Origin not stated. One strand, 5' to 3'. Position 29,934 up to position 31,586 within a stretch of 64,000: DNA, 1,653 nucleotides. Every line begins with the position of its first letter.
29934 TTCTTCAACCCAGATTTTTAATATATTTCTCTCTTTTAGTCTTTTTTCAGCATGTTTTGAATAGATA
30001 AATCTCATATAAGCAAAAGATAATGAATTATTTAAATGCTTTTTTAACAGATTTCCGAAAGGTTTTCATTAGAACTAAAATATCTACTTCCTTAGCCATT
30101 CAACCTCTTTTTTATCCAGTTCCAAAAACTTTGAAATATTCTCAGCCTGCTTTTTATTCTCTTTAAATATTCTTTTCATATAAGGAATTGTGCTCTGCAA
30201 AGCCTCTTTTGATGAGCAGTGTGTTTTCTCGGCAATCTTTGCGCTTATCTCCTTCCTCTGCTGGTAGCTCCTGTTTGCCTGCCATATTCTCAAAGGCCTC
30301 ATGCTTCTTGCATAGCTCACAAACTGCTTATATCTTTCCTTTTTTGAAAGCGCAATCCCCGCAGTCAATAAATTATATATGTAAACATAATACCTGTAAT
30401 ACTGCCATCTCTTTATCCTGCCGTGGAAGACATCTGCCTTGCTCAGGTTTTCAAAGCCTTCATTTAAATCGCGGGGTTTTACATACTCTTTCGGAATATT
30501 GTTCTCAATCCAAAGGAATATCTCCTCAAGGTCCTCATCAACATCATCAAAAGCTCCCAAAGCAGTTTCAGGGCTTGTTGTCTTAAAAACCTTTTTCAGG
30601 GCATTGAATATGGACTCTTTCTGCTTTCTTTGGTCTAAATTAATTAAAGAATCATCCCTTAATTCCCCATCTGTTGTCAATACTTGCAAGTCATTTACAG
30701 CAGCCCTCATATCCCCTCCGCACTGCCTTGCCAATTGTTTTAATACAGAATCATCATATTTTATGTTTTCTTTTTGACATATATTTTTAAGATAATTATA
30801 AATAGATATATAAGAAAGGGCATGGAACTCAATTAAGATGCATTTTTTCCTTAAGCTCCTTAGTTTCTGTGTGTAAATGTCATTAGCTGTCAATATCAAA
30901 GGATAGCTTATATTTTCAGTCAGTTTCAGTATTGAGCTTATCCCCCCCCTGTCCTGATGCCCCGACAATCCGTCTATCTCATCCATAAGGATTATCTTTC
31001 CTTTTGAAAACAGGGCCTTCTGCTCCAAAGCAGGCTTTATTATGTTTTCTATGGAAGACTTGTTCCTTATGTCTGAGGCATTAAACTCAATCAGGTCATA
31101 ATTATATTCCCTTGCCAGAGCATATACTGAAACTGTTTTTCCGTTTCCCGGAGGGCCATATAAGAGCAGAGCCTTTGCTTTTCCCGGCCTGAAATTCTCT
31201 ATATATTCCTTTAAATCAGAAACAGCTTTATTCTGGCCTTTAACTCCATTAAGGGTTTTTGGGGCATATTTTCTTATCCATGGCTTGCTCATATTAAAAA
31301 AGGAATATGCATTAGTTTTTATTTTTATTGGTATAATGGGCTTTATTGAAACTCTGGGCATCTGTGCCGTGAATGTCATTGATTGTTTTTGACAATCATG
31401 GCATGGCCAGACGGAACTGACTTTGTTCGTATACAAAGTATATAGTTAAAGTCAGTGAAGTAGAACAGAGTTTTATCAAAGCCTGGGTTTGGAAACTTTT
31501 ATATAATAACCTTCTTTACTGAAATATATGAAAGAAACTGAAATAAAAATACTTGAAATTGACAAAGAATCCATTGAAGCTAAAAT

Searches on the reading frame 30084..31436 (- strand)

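Call 20: search_protein_families(library=pfam, proteins=[window:30084-31436:-], max_evalue=0.001)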
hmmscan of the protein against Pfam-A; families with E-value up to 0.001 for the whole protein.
window:30084-31436:- (450 aa): 11 families
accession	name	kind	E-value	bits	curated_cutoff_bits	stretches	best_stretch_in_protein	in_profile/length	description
PF00004.35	AAA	-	3.4e-15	57.1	21.2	1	90-187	1-111/131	ATPase family associated with various cellular activities (AAA)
PF21960.2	RCF1-5-like_lid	-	8.8e-10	38.8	27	1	215-252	2-40/43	RCF1/5-like, AAA+ ATPase lid domain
PF03215.21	Rad17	-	8.3e-08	32.8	23.8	1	50-128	6-87/186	Rad17 P-loop domain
PF25361.1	AAA_lid_RFC1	-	1.3e-06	28.2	34.9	1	212-256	4-48/59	RFC1-like, AAA+ ATPase lid domain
PF13173.12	AAA_14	-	8.4e-06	26.3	27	1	88-159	3-76/129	AAA domain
PF22608.2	DNAX_ATPase_lid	-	2.9e-05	24.2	27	1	212-246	2-36/49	DNA polymerase III clamp loader subunit, ATPase lid domain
PF05496.18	RuvB_N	-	3.8e-05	23.9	27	1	59-157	3-96/159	Holliday junction DNA helicase RuvB P-loop domain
PF16193.11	AAA_assoc_2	-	4.2e-05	24.2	34.3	1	222-269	2-48/81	AAA C-terminal domain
PF13191.12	AAA_16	-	0.00017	22.6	32.6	0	67-114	4-51/167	AAA ATPase domain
PF05673.19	DUF815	-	0.00018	21.2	23.8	1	54-139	19-108/249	Protein of unknown function (DUF815)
PF20720.3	nSTAND3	-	0.00095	19.3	27.2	0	87-165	17-84/155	Novel STAND NTPase 3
